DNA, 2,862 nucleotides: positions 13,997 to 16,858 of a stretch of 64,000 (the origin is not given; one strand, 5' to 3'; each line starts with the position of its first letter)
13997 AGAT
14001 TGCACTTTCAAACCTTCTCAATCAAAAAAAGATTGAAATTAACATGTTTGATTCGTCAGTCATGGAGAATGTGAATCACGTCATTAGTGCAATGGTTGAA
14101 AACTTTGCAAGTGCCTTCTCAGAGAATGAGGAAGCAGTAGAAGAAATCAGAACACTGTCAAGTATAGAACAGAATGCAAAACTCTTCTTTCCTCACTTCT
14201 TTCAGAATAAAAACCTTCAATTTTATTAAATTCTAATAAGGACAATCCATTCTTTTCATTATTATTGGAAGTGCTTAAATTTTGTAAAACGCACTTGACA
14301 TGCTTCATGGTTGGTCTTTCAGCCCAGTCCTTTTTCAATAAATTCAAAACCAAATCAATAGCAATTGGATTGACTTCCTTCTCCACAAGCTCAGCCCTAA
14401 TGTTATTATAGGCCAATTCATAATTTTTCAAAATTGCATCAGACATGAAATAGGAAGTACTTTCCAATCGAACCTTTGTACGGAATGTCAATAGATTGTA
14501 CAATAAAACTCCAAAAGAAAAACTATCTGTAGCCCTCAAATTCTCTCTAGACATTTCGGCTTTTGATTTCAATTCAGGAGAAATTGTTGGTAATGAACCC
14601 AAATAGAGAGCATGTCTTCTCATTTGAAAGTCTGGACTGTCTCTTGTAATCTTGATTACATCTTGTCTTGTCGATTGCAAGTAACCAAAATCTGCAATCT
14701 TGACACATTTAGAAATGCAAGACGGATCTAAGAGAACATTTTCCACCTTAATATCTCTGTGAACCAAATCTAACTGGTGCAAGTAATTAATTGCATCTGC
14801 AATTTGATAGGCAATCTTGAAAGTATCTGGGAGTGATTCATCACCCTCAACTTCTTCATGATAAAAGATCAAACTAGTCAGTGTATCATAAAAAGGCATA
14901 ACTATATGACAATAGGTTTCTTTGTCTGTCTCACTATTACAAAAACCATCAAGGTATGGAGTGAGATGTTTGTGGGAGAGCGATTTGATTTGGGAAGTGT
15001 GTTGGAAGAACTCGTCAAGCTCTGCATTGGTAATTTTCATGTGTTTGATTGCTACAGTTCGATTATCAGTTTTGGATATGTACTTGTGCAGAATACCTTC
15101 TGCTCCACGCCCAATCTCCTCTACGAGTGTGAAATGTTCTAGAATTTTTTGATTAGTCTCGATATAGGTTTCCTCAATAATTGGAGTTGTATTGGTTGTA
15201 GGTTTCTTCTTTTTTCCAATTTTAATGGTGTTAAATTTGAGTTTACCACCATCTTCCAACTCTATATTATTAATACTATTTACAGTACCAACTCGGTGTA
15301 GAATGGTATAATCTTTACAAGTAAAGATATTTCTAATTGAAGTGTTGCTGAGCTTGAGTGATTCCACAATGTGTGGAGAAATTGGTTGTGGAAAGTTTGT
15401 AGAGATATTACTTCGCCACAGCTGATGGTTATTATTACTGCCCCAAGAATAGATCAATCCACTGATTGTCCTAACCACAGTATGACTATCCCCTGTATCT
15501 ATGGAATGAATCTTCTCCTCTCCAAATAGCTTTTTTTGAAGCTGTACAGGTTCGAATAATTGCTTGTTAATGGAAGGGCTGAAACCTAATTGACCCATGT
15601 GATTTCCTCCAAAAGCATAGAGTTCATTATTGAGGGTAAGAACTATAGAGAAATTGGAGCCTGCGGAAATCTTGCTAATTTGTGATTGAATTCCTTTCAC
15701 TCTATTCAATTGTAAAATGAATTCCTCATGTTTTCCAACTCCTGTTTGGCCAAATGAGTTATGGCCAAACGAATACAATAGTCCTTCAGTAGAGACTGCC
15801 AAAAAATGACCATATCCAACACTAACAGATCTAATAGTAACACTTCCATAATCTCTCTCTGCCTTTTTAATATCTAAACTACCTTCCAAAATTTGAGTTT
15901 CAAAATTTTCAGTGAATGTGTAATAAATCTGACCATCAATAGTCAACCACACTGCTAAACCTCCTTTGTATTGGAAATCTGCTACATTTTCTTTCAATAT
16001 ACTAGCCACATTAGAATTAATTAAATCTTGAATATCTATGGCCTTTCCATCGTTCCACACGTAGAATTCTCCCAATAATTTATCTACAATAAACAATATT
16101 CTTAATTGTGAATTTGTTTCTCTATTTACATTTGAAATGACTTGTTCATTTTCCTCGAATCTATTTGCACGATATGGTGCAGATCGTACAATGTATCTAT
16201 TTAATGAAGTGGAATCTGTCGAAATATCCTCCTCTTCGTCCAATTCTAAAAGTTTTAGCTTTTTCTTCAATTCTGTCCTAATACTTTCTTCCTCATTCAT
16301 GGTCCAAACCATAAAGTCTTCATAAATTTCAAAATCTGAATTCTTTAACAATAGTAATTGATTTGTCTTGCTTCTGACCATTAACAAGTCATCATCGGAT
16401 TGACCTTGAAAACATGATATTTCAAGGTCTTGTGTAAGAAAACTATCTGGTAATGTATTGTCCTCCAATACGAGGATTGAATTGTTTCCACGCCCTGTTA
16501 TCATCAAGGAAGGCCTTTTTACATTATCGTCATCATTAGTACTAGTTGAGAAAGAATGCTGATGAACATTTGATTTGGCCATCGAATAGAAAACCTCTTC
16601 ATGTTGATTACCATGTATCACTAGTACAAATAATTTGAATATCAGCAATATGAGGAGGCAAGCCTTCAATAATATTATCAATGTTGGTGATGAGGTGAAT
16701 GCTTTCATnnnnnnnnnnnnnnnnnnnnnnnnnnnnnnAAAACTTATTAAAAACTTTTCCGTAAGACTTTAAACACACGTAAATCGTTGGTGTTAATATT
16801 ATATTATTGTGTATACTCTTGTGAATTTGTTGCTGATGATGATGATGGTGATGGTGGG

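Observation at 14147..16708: RCC1 beta-propeller fused N-terminal to a protein kinase, with a signal-anchor; CDS 3' end overlaps the convergent SET gene by 83 nt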

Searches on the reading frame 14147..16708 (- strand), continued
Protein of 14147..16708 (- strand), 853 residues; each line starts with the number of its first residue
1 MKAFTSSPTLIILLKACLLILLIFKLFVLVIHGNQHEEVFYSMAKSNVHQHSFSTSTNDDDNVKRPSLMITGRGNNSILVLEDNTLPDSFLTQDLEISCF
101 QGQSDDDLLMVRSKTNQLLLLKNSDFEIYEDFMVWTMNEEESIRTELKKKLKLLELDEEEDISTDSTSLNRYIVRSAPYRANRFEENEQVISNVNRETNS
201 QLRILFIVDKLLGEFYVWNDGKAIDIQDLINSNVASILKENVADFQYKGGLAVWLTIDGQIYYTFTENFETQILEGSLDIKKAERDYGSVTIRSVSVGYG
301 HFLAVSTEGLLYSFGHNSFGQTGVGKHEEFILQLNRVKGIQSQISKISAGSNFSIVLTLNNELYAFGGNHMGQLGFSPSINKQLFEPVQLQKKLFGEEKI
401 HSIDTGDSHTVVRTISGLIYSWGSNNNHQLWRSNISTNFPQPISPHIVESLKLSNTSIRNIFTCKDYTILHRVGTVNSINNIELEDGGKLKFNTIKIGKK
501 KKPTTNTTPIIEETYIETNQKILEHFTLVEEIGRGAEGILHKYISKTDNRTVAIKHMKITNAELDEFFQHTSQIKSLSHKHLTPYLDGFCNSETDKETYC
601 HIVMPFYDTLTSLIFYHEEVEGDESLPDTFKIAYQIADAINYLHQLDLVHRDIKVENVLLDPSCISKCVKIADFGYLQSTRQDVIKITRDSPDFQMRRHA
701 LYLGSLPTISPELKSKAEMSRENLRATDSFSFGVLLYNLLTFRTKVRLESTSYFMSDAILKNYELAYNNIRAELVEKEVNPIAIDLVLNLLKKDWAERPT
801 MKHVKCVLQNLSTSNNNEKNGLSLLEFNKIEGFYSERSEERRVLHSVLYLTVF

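Call 70: find_related_loci(query=A2, collection=metagenome_contigs, flank=4000)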
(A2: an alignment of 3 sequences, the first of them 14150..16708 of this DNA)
Query A2 (853 aa) in metagenome_contigs; peptide patterns used: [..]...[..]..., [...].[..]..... (x = any residue, [..] = any of these).
535 stretches matched a pattern; 4 encode a relative of the query (tblastn E <= 1e-3); 4 distinct loci.
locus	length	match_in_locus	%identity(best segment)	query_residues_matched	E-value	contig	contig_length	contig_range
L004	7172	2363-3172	24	510-804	3e-10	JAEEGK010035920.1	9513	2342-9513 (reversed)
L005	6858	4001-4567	27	532-741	3e-9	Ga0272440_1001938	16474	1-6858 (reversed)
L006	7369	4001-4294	30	629-743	2e-6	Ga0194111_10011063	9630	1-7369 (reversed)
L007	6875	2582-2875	29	629-743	5e-6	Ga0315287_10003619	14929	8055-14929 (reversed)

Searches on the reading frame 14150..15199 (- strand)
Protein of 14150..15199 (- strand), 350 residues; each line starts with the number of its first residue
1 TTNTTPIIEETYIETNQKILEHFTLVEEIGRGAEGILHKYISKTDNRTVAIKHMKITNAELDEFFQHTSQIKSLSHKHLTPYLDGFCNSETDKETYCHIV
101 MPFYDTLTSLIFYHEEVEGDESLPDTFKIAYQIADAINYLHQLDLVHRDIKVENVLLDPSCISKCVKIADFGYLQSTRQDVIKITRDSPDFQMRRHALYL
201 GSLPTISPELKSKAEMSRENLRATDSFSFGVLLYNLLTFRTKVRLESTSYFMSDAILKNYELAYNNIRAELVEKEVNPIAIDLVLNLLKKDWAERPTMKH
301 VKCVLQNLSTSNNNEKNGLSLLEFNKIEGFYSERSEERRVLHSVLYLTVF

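Call 39: search_solved_structures(query=window:14150-15199:-, max_evalue=1e-10)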
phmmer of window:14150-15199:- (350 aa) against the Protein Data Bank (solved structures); distinct sequences matched with E-value up to 1e-10: 56.
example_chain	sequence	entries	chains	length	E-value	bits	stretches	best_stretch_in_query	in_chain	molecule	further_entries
7t6f_A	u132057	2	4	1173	4.7e-16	62.2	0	63-181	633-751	Tyrosine-protein kinase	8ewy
9ymt_A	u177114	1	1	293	1.2e-13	54.3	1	19-312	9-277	Serine/Threonine Kinase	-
4eqm_A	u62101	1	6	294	1.2e-13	54.3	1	19-312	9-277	Protein kinase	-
4mvf_A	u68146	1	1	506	3.8e-13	52.6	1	17-176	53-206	Calcium-dependent protein kinase 2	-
4g31_A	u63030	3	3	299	4e-13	52.6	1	20-243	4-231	Eukaryotic translation initiation factor 2-alpha kinase 3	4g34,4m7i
6v6a_A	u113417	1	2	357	8.5e-13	51.5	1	14-177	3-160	Mitogen-activated protein kinase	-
2v7o_A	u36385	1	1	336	9.8e-13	51.3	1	17-174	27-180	CALCIUM/CALMODULIN-DEPENDENT PROTEIN KINASE TYPE II GAMMA CHAIN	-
9p9u_A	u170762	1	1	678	3.2e-12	49.6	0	22-175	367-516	Epidermal growth factor receptor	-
3aln_A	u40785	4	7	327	3.3e-12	49.5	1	26-300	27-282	Dual specificity mitogen-activated protein kinase kinase 4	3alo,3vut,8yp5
4x7h_A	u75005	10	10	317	6.4e-12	48.6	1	19-243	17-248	Eukaryotic translation initiation factor 2-alpha kinase 3,Eukaryotic translation initiatio | Eukaryotic translation initiation factor 2-alpha kinase 3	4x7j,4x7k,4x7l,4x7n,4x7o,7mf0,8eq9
3oy3_A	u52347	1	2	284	1.3e-11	47.6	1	23-176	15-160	Tyrosine-protein kinase ABL1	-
3dk7_A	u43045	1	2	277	1.3e-11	47.6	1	23-176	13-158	Proto-oncogene tyrosine-protein kinase ABL1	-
2z60_A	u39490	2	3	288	1.4e-11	47.5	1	23-176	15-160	Proto-oncogene tyrosine-protein kinase ABL1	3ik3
3qd2_B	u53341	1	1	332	1.6e-11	47.3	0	129-243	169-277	Eukaryotic translation initiation factor 2-alpha kinase 3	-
1zyc_A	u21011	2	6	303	1.7e-11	47.2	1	23-237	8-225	Serine/threonine-protein kinase GCN2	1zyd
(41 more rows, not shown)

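Call 66: search_solved_structures(query=window:14150-15199:-, max_evalue=1e-12, show_alignments=5)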
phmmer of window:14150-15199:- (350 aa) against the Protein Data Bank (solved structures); distinct sequences matched with E-value up to 1e-12: 7.
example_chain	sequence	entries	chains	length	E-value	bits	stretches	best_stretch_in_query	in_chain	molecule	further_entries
7t6f_A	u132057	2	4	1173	4.7e-16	62.2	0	63-181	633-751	Tyrosine-protein kinase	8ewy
9ymt_A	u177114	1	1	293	1.2e-13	54.3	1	19-312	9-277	Serine/Threonine Kinase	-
4eqm_A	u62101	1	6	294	1.2e-13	54.3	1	19-312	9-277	Protein kinase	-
4mvf_A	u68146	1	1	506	3.8e-13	52.6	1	17-176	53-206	Calcium-dependent protein kinase 2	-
4g31_A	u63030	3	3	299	4e-13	52.6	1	20-243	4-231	Eukaryotic translation initiation factor 2-alpha kinase 3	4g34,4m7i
6v6a_A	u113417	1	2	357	8.5e-13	51.5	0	14-177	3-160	Mitogen-activated protein kinase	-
2v7o_A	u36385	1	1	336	9.8e-13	51.3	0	17-174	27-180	CALCIUM/CALMODULIN-DEPENDENT PROTEIN KINASE TYPE II GAMMA CHAIN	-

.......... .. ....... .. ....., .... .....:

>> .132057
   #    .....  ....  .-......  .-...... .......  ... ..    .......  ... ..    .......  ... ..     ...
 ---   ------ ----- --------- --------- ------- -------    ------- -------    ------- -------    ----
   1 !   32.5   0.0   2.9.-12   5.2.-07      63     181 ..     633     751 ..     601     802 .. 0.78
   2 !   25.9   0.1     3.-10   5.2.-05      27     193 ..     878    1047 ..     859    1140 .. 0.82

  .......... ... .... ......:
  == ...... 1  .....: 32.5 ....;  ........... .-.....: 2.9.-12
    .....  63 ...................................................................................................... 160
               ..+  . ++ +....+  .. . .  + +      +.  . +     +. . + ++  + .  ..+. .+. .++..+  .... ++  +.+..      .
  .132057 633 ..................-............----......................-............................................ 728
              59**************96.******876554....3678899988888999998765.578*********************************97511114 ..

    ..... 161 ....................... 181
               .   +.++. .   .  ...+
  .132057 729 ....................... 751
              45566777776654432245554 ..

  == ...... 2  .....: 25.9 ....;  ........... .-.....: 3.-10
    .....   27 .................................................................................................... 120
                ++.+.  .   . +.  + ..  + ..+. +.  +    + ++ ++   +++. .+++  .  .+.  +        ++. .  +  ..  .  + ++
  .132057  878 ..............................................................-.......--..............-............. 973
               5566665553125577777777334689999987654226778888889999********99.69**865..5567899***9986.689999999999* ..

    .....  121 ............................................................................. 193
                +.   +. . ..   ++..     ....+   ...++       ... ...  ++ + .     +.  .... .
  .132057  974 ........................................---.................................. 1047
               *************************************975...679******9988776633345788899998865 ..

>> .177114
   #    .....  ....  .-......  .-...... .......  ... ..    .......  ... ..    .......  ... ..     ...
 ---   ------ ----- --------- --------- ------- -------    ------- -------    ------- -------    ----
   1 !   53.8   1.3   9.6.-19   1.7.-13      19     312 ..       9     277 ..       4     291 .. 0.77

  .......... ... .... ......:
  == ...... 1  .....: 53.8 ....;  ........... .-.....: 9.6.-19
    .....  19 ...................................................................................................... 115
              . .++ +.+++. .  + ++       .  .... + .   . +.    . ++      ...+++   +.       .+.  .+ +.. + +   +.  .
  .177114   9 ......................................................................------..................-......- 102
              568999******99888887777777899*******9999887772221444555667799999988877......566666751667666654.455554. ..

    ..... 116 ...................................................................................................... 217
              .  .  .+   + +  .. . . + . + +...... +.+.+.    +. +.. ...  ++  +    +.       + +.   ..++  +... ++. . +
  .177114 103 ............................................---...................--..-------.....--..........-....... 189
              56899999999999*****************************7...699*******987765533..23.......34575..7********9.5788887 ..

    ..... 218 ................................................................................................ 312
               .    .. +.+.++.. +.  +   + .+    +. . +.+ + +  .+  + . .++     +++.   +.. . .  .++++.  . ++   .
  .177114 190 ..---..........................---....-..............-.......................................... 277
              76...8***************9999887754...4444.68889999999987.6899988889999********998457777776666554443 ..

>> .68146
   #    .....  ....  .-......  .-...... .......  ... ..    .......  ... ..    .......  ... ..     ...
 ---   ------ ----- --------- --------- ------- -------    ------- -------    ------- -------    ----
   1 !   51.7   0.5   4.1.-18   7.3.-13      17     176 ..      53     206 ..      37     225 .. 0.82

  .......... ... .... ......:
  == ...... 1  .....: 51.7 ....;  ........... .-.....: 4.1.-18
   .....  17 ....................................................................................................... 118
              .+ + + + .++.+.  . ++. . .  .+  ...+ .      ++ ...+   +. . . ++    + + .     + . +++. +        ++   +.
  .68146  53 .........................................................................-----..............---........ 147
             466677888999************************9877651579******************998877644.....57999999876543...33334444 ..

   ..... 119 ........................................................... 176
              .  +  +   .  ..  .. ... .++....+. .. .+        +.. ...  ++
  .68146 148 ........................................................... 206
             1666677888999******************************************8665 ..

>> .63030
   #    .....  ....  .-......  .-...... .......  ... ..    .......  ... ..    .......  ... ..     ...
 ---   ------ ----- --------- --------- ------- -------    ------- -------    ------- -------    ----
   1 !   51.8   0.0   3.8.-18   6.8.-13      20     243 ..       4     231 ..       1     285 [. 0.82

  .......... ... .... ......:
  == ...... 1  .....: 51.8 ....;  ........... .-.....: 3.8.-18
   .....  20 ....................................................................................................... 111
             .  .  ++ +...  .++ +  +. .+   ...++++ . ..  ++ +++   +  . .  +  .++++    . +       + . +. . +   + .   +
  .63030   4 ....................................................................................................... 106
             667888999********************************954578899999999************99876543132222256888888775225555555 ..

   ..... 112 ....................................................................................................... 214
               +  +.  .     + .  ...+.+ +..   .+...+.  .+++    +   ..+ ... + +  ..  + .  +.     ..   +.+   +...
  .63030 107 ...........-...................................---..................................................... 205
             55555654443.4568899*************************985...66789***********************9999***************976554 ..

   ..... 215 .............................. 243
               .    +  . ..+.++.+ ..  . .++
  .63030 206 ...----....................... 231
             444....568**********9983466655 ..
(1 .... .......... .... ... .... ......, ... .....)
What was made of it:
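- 14999..15001 (-): His570, at the position of the canonical alphaC glutamate. It aligns with the alphaC Glu of S. aureus PknB, CDPK2, PERK and JAK JH1 in phmmer alignments (call 66).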

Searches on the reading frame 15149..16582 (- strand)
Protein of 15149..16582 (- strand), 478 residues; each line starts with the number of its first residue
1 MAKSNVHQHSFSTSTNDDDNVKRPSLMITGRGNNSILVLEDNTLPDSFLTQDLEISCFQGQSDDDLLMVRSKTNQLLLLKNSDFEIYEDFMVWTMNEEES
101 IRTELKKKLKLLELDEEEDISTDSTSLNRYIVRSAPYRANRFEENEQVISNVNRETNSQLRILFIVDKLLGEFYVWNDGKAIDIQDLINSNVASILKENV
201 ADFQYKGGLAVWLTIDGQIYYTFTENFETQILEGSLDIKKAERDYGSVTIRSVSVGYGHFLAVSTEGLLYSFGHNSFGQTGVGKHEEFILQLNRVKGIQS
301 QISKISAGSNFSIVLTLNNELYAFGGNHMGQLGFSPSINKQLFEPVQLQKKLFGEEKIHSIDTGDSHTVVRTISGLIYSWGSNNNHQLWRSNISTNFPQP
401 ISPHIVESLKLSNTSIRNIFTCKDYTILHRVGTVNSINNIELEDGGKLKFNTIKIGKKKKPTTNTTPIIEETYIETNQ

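Call 71: predict_structure(alignment_id=A5)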
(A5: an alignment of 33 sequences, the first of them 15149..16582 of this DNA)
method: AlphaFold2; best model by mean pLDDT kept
length: 478 residues; sequences in the alignment: 33
mean_pLDDT: 64.1   pTM: 0.62
mean pLDDT of the five models: 64.1, 63.8, 62.7, 62.6, 62.1
residues with pLDDT >= 90: 149; 70-90: 76; 50-70: 59; < 50: 194
segments of 3 or more residues with pLDDT < 50: 1-93, 112-160, 229-231, 434-478
pLDDT, mean of each block of 10 residues (from residue 1): 32 35 29 25 28 33 41 42 42 51 55 40 29 39 32 37 58 60 64 78 91 93 69 68 84 96 97 96 87 96 97 98 97 90 94 92 96 93 91 87 80 69 78 48 37 35 33 29
secondary structure, 60 per line:
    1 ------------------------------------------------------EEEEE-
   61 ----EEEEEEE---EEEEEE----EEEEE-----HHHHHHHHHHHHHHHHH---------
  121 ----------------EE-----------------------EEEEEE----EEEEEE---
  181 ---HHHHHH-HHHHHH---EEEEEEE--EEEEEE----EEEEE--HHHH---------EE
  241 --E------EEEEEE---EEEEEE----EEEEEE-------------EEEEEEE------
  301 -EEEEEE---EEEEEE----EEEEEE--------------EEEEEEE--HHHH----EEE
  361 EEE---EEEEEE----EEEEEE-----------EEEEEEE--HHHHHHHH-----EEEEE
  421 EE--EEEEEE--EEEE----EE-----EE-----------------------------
elements in order: E55-59 E65-71 E75-80 E85-89 H95-111 E162-167 E172-177 H184-189 H191-196 E200-206 E209-214 E219-223 H226-229 E250-255 E259-264 E269-274 E288-294 E302-307 E311-316 E321-326 E341-347 H350-353 E358-363 E367-372 E377-382 E394-400 H403-410 E416-422 E425-430 E433-436

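Call 74: fold_search(model_id=the predicted structure, library=pdb)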
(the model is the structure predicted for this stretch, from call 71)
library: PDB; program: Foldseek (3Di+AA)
matches with E <= 10: 1323; with E <= 0.001: 569
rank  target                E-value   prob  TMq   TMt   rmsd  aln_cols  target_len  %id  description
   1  8gqe_B                7.6e-17  1.00  0.43  0.53   2.9       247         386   21  Crystal structure of the W285A mutant of UVR8 in complex with RUP2 (released 2022-09-14)
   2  4dnv_B                1.2e-16  1.00  0.43  0.56   3.0       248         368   21  Crystal structure of the W285F mutant of UVB-resistance protein UVR8 (released 2012-03-07)
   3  6xzn_A                1.4e-16  1.00  0.46  0.59   3.7       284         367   20  Arabidopsis UV-B photoreceptor UVR8 mutant G101S W285A (released 2021-01-13)
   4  4nc4_A                1.4e-16  1.00  0.44  0.56   3.5       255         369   22  Crystal structure of photoreceptor AtUVR8 mutant W285F and light-induced structural changes at 120K (released 2016-10-26)
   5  4dnw_B                1.5e-16  1.00  0.43  0.55   2.9       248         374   21  Crystal structure of UVB-resistance protein UVR8 (released 2012-03-07)
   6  6xzl                  1.5e-16  1.00  0.44  0.56   3.2       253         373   20  Arabidopsis UV-B photoreceptor UVR8 mutant D96N D107N (released 2021-01-13)
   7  6xzn_B                1.5e-16  1.00  0.44  0.57   3.0       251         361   22  Arabidopsis UV-B photoreceptor UVR8 mutant G101S W285A (released 2021-01-13)
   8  4dnu                  2.6e-16  1.00  0.44  0.55   2.9       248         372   21  Crystal structure of the W285A mutant of UVB-resistance protein UVR8 (released 2012-03-07)
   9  4dnv_A                2.7e-16  1.00  0.44  0.56   3.1       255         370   21  Crystal structure of the W285F mutant of UVB-resistance protein UVR8 (released 2012-03-07)
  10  1a12_A                3.0e-16  1.00  0.44  0.52   4.6       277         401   23  REGULATOR OF CHROMOSOME CONDENSATION (RCC1) OF HUMAN (released 1999-01-13)
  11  4dnw_A                4.4e-16  1.00  0.43  0.55   3.4       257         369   21  Crystal structure of UVB-resistance protein UVR8 (released 2012-03-07)
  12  4d9s_B                4.7e-16  1.00  0.43  0.54   2.9       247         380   21  Crystal structure of Arabidopsis thaliana UVR8 (UV Resistance locus 8) (released 2012-04-04)
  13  6xzm_A                6.8e-16  1.00  0.43  0.56   3.0       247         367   21  Arabidopsis UV-B photoreceptor UVR8 mutant D96N D107N W285A (released 2021-01-13)
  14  4d9s_A                7.6e-16  1.00  0.43  0.53   3.2       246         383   21  Crystal structure of Arabidopsis thaliana UVR8 (UV Resistance locus 8) (released 2012-04-04)
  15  1i2m_B                1.4e-15  1.00  0.44  0.53   4.4       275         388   22  RAN-RCC1-SO4 COMPLEX (released 2001-05-02)
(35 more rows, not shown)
